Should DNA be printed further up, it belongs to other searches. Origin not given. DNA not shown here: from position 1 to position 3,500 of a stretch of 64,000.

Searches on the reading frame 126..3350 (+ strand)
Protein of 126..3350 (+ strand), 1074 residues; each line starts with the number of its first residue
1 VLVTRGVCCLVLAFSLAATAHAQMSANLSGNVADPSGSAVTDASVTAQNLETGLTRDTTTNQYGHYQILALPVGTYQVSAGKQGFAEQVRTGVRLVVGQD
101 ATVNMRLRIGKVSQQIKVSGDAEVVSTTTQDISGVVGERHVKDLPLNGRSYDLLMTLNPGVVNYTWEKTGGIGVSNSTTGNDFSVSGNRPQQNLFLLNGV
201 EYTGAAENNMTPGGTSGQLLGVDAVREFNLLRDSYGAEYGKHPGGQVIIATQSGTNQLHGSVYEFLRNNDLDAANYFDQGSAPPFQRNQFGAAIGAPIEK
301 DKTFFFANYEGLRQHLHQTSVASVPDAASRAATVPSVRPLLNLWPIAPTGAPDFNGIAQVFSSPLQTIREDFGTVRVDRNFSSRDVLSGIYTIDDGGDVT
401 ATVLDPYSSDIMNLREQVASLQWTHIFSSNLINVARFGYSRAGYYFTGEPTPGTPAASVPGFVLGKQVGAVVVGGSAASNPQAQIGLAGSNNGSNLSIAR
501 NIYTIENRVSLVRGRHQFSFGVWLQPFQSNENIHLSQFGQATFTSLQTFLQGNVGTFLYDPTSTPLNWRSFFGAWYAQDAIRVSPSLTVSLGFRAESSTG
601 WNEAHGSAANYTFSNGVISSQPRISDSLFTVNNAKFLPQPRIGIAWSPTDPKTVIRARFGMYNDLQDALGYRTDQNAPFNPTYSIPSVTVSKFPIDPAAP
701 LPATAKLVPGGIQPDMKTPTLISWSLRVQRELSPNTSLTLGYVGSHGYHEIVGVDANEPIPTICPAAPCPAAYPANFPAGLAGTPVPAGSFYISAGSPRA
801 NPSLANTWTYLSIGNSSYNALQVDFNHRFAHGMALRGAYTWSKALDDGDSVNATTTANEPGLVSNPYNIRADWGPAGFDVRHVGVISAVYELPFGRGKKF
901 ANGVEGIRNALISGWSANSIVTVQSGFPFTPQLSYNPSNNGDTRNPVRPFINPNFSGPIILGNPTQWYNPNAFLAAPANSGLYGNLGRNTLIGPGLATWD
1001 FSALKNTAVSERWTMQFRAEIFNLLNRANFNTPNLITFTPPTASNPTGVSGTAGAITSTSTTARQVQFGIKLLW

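Call 70: search_protein_families(library=pfam, proteins=[window:126-3350:+], max_evalue=0.00001)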
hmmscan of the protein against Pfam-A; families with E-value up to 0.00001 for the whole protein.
window:126-3350:+ (1074 aa): 2 families
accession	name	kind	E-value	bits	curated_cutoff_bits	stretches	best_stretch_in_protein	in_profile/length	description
PF25183.1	OMP_b-brl_4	-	2.3e-191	638.7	30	2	335-1067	121-838/838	Outer membrane beta barrel domain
PF13620.12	CarboxypepD_reg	-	1.8e-19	70.3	32.3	1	28-107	2-81/82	Carboxypeptidase regulatory-like domain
